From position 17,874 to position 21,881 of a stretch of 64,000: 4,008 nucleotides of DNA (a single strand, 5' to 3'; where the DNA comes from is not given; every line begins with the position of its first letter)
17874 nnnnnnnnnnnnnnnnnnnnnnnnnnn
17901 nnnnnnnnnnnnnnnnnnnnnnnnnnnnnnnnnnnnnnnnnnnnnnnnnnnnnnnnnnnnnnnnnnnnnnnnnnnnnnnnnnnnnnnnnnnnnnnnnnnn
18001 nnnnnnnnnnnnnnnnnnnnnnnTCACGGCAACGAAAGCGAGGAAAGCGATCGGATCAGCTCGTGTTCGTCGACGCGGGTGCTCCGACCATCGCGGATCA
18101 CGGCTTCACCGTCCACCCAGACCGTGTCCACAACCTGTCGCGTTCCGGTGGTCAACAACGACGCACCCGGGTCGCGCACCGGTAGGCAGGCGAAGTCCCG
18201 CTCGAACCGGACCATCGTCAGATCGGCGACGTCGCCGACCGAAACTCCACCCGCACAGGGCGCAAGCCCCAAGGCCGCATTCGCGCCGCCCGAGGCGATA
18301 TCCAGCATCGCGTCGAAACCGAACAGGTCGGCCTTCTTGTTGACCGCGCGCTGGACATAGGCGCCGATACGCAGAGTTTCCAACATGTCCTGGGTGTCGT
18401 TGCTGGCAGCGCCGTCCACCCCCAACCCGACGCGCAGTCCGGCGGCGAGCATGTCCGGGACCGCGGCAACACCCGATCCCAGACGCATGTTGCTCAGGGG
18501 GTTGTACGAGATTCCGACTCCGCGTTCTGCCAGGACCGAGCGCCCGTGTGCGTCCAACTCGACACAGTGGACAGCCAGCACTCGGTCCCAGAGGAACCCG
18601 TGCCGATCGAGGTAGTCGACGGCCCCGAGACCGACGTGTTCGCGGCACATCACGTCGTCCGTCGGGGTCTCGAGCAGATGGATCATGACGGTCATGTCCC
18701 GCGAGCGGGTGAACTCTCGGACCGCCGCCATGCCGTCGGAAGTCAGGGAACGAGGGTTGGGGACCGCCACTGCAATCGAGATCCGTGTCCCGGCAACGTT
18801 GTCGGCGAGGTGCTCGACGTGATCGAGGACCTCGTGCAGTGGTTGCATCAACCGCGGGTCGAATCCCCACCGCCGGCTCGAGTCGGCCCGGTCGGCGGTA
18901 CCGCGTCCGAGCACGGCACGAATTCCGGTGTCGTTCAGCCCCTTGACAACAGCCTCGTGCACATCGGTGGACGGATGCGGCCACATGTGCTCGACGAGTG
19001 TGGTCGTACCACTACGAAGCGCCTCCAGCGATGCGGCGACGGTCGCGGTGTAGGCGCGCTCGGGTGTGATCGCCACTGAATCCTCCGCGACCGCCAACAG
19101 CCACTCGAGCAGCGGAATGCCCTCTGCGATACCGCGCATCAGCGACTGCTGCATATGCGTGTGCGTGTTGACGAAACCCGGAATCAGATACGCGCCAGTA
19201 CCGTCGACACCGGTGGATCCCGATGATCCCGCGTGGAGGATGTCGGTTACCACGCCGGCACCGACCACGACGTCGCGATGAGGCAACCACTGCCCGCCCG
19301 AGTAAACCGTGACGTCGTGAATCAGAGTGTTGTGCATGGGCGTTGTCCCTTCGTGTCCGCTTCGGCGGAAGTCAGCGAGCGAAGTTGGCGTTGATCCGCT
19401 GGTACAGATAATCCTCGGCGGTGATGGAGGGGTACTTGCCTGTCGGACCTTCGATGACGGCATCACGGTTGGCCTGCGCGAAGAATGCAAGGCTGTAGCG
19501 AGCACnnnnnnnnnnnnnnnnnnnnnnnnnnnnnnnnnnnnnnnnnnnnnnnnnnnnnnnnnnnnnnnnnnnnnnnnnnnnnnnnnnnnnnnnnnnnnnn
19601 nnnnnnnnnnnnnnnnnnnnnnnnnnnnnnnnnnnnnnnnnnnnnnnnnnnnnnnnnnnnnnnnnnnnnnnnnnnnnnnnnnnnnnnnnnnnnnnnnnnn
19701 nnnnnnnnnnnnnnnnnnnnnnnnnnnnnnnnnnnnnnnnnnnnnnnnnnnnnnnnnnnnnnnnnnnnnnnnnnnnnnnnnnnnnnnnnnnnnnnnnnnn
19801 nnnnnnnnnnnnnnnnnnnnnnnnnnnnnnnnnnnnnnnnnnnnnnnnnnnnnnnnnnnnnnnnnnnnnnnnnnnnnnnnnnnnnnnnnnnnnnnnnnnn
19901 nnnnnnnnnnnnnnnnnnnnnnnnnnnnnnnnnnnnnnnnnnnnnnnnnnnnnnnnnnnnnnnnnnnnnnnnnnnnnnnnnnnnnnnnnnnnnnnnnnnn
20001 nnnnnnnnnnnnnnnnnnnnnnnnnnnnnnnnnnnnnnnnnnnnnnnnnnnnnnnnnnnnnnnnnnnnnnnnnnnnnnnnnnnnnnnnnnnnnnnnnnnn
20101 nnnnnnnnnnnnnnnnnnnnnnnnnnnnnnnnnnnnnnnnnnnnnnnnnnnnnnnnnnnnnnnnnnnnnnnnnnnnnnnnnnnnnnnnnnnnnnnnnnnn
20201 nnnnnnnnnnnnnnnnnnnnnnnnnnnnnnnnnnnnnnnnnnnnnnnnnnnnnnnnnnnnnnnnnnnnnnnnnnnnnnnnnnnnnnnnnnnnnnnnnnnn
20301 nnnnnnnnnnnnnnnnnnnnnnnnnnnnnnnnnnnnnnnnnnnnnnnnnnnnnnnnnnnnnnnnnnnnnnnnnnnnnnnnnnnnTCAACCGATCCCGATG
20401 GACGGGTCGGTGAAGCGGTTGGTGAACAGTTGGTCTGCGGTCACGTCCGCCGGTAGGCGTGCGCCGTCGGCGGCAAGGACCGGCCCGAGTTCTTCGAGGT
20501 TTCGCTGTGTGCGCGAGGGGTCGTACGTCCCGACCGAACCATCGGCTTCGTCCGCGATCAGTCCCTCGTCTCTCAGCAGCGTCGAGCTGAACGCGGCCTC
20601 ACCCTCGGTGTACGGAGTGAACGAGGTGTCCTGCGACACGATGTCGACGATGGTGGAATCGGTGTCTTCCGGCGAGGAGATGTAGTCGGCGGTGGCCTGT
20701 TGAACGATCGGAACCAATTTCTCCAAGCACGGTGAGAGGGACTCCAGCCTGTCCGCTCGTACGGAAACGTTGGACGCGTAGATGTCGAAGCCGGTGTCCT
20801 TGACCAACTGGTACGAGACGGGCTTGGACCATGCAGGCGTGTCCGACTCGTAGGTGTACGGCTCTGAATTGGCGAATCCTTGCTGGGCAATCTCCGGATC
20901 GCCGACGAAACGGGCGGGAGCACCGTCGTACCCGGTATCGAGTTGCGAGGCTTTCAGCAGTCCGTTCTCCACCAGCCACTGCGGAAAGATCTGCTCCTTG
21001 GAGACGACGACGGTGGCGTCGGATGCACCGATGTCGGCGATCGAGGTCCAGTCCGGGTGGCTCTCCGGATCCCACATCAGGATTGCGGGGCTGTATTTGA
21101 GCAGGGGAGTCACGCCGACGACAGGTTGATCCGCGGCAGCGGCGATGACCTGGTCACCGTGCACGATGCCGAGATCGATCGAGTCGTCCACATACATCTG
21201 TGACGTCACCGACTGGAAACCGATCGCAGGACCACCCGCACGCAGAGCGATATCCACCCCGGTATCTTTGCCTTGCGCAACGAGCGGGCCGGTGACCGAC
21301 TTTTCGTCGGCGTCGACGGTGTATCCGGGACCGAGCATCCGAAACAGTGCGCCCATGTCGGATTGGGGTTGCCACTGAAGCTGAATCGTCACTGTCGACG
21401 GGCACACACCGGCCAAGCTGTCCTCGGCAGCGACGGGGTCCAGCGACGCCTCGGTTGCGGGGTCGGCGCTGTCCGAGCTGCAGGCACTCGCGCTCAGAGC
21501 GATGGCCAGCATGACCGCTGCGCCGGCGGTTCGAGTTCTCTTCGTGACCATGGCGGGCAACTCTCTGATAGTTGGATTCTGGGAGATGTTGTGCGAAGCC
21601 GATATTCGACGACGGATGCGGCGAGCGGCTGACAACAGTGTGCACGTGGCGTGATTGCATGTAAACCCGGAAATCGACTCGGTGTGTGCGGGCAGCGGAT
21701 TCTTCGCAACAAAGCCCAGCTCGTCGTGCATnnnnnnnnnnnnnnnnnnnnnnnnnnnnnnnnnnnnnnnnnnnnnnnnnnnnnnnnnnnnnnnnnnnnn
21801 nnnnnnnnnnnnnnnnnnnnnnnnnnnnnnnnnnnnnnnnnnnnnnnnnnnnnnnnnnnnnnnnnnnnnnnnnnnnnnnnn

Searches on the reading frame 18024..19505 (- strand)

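Call 67: search_protein_families(library=pfam, proteins=[window:18024-19505:-], max_evalue=0.00001)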
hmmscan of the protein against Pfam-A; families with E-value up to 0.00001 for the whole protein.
window:18024-19505:- (493 aa): 2 families
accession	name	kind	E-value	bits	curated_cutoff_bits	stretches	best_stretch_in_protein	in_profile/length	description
PF01979.26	Amidohydro_1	-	8.3e-50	170.4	25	1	106-469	1-345/345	Amidohydrolase family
PF07969.17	Amidohydro_3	-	1.1e-08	35.5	29.7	0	226-469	229-471/472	Amidohydrolase family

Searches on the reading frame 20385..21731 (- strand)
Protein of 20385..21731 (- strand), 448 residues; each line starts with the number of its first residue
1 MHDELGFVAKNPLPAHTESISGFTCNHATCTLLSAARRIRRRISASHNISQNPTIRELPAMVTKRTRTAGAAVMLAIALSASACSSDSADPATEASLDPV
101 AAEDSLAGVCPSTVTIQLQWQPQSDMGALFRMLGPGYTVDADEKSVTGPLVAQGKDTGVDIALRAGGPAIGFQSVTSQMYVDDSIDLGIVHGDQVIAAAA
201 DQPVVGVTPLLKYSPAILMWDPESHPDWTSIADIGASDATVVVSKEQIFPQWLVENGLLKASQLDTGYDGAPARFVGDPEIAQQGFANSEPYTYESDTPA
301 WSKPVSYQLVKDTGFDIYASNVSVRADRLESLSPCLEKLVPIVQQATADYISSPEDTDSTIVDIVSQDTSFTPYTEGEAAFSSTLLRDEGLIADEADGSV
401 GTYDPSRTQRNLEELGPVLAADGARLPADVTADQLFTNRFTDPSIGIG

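Call 7: search_protein_families(library=pfam, proteins=[P0002, P0003], max_evalue=0.01)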
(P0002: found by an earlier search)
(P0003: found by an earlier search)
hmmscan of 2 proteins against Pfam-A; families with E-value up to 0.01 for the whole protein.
P0002 (247 aa): 2 families
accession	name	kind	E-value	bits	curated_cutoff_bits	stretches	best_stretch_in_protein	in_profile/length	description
PF02979.21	NHase_alpha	-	5.5e-71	238.2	27.2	1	27-217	2-184/184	Nitrile hydratase, alpha chain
PF14407.11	Frankia_peptide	-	0.0042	17.8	48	0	67-96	4-33/63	Ribosomally synthesized peptide prototyped by Frankia Franean1_4349.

P0003 (120 aa): 1 family
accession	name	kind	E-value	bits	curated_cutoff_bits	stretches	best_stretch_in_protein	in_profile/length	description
PF21006.2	NHase_beta_N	-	0.00016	22.1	21.5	1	66-116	50-100/115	Nitrile hydratase beta subunit, N-terminal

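Call 8: search_protein_families(library=ncbifam, proteins=[P0002, P0003], max_evalue=0.01)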
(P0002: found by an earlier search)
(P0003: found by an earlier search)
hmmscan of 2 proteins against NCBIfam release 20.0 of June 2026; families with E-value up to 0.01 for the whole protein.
P0002 (247 aa): 4 families
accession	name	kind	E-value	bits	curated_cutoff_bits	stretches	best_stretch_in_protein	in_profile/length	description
TIGR03887.1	thiocyan_alph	equivalog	1e-114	381.3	291.45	1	23-222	1-200/200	thiocyanate hydrolase subunit gamma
TIGR01323.1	nitrile_alph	equivalog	1.2e-60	204.3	249.85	1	34-220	9-187/189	nitrile hydratase subunit alpha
TIGR03793.1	leader_NHLP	domain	1.8e-13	50.1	50.9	1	149-206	18-73/77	NHLP leader peptide family RiPP precursor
TIGR04351.1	TOMM_nitrile_2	subfamily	3.7e-05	23.2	65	0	148-171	13-36/48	TIGR04351 family putative TOMM peptide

P0003 (120 aa): 1 family
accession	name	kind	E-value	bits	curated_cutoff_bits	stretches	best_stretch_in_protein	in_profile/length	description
TIGR03888.1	nitrile_beta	equivalog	0.0061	16.5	152.2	1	64-114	48-98/226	nitrile hydratase subunit beta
